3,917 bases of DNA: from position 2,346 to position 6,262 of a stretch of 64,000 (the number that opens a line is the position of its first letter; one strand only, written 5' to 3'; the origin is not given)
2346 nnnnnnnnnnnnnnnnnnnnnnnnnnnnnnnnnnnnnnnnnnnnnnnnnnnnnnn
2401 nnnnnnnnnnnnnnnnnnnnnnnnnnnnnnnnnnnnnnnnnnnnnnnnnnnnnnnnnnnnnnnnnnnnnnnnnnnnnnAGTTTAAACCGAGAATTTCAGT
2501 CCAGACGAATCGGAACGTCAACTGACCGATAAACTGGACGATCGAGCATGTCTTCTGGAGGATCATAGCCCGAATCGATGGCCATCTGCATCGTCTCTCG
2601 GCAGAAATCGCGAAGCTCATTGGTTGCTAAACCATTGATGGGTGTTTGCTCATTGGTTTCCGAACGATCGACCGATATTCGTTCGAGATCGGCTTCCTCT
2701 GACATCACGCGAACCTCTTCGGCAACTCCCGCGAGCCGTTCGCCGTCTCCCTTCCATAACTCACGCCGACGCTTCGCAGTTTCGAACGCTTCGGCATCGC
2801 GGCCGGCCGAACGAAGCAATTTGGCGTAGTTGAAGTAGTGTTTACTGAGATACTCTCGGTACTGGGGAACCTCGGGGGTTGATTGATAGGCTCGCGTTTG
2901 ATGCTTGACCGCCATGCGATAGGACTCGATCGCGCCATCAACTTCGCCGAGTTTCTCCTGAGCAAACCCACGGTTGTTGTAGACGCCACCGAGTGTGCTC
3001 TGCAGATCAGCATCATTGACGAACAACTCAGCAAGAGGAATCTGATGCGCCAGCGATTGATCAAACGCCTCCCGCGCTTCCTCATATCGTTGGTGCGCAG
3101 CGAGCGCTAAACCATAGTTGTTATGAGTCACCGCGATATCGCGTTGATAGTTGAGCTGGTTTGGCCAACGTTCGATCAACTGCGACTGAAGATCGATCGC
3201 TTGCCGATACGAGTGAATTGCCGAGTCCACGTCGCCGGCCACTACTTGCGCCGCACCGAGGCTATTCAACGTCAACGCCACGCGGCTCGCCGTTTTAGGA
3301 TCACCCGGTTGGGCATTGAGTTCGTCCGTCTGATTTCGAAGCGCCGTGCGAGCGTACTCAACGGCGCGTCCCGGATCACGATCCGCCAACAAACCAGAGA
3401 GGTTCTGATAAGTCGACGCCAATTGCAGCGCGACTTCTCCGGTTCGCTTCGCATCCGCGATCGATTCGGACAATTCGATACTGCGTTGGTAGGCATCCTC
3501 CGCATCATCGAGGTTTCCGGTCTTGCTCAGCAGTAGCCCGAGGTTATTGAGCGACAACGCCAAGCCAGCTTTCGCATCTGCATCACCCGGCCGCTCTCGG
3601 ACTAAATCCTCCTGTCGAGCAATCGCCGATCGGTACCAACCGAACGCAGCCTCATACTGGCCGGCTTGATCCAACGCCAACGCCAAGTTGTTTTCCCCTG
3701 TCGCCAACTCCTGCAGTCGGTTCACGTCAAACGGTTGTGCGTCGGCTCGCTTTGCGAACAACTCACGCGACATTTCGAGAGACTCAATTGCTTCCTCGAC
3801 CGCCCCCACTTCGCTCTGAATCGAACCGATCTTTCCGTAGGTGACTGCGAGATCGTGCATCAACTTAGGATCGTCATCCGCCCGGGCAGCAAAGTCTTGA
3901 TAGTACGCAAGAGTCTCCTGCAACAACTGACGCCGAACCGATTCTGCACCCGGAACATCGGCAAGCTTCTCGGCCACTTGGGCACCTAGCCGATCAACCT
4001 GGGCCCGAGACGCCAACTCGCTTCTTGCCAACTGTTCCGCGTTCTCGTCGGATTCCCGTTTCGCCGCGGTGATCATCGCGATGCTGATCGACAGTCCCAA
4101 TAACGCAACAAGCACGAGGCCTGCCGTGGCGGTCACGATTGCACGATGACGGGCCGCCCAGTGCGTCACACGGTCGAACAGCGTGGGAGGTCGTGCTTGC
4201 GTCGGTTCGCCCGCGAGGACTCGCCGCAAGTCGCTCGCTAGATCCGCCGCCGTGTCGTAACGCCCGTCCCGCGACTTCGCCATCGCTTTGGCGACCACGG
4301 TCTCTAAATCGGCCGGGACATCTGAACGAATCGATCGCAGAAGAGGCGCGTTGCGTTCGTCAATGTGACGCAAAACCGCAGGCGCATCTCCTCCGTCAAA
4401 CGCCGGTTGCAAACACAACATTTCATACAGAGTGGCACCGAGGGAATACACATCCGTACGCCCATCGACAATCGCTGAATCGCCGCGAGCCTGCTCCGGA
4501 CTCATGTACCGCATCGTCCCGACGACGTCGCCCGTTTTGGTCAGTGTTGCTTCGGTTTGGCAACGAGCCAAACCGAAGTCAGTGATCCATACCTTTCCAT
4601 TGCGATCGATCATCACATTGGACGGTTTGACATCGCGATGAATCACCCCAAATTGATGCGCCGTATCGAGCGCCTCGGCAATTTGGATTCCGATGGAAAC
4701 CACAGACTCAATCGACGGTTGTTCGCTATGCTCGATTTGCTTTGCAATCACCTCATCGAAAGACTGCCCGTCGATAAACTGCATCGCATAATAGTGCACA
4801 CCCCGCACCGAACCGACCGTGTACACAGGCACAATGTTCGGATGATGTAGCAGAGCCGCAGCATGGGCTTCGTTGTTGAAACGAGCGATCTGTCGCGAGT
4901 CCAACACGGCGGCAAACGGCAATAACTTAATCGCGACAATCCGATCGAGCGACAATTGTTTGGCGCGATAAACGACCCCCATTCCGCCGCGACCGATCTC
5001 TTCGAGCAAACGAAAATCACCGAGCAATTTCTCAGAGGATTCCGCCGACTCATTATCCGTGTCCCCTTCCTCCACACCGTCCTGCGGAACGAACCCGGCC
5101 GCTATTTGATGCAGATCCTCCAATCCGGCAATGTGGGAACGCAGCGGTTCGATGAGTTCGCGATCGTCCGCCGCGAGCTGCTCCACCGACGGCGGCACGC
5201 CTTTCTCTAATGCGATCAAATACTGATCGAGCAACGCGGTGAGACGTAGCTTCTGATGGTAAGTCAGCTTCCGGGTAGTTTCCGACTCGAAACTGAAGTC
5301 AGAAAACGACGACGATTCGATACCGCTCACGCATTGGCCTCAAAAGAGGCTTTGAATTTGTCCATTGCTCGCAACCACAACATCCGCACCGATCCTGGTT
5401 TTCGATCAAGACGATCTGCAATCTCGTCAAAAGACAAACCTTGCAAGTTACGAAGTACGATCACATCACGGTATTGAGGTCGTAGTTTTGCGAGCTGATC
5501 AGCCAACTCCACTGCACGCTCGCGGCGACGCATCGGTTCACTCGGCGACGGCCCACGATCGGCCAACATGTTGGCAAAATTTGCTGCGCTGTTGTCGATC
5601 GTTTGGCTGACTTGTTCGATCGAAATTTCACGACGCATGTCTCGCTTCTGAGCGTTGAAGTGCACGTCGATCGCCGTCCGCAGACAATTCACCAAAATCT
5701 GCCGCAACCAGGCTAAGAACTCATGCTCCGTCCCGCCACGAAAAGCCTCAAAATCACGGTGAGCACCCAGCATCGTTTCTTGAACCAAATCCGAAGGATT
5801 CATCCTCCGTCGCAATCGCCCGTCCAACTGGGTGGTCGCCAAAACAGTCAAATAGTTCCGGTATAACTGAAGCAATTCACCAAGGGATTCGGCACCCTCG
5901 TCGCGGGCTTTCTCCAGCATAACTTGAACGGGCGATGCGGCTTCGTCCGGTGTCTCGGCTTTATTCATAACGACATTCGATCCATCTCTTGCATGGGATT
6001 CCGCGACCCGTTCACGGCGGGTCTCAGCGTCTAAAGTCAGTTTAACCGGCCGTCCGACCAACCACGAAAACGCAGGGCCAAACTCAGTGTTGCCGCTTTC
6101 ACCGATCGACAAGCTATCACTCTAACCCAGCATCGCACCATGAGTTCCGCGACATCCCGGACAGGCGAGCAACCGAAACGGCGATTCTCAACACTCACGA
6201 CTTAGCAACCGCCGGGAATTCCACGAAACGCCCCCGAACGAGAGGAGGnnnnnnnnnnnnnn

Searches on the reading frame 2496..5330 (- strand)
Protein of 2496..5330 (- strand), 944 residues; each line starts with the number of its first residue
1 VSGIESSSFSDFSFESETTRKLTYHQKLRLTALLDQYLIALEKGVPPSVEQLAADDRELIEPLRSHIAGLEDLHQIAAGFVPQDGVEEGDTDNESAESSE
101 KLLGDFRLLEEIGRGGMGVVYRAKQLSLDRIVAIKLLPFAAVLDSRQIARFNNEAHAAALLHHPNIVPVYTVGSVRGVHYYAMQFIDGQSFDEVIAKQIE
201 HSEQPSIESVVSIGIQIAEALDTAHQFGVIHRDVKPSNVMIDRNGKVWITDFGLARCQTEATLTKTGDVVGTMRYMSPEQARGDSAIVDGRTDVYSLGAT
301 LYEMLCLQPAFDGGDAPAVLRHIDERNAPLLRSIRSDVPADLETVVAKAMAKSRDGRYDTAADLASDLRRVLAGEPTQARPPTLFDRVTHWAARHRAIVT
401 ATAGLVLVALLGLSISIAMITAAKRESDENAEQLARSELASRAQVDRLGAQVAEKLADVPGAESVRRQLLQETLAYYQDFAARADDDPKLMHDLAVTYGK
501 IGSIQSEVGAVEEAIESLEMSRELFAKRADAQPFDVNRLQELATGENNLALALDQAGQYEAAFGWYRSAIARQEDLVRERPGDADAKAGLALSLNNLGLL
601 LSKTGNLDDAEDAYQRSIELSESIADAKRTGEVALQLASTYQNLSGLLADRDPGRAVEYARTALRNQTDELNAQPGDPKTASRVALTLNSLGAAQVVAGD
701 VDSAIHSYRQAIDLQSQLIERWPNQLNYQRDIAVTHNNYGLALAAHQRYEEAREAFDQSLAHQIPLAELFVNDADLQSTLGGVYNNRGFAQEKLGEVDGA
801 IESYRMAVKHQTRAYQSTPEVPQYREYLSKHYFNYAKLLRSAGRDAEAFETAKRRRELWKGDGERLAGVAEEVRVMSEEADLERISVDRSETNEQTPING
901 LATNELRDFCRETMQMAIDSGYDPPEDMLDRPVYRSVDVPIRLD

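Call 6: search_protein_families(library=pfam, proteins=[window:2496-5330:-], max_evalue=0.01)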
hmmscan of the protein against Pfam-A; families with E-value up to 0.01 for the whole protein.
window:2496-5330:- (944 aa): 19 families
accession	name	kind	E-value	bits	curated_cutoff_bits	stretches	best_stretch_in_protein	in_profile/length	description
PF00069.31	Pkinase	-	4.5e-42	144.7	31.7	1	107-325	2-212/263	Protein kinase domain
PF07714.23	PK_Tyr_Ser-Thr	-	2.8e-30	105.9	23.1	1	107-358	2-249/258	Protein tyrosine and serine/threonine kinase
PF00515.34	TPR_1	-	1.4e-26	91.6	27.8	2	591-621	1-31/34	Tetratricopeptide repeat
PF07719.23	TPR_2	-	9.3e-21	72.6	27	2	591-622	1-32/34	Tetratricopeptide repeat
PF13424.12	TPR_12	-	1.1e-18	67.6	30.1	2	591-642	3-56/77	Tetratricopeptide repeat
PF13181.12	TPR_8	-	3.8e-14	52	25.7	1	593-622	3-32/34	Tetratricopeptide repeat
PF13374.12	TPR_10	-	5.2e-10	39.4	27.5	2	591-623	2-34/42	Tetratricopeptide repeat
PF13431.12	TPR_17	-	4.4e-08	33.2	24.4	0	591-611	13-33/34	Tetratricopeptide repeat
PF20308.4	TPR-S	-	2.3e-07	31.8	27.6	1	711-816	5-94/102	Tetratricopeptide Repeats-Sensor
PF13428.12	TPR_14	-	1.3e-06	28.9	23.5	0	739-762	7-30/44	Tetratricopeptide repeat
PF04212.24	MIT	-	3.6e-06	27.4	30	0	548-571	9-32/66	MIT (microtubule interacting and transport) domain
PF13414.12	TPR_11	-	4.6e-06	26.7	26.8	0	699-717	8-26/42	TPR repeat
PF13432.12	TPR_16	-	1.1e-05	26.2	32.7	0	694-760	6-58/65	Tetratricopeptide repeat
PF13176.12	TPR_7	-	2.8e-05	24.3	27.9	0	593-622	1-30/36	Tetratricopeptide repeat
PF14531.12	Kinase-like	-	7.5e-05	22.6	25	1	186-354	123-286/289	Kinase-like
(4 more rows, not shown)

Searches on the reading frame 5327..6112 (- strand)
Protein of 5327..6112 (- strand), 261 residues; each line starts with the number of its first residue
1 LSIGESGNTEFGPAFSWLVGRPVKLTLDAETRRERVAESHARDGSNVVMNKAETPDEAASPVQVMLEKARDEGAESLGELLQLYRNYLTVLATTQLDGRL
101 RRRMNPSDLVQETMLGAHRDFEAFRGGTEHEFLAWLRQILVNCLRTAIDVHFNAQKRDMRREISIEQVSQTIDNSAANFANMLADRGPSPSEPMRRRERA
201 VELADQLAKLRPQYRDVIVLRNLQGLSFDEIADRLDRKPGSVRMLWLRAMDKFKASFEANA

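Call 6: search_protein_families(library=pfam, proteins=[window:5327-6112:-], max_evalue=0.01)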
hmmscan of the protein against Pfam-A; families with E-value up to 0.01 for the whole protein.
window:5327-6112:- (261 aa): 4 families
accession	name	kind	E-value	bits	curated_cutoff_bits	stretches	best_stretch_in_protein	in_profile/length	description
PF08281.18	Sigma70_r4_2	-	1.8e-11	43.9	25.7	1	202-251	3-52/54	Sigma-70, region 4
PF04545.22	Sigma70_r4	-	1.1e-07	31.7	24.1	1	207-253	2-48/50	Sigma-70, region 4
PF04542.20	Sigma70_r2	-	2.2e-07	31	24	1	100-147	17-64/71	Sigma-70 region 2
PF07638.17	Sigma70_ECF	-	2e-05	25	21.1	1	63-246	5-172/185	ECF sigma factor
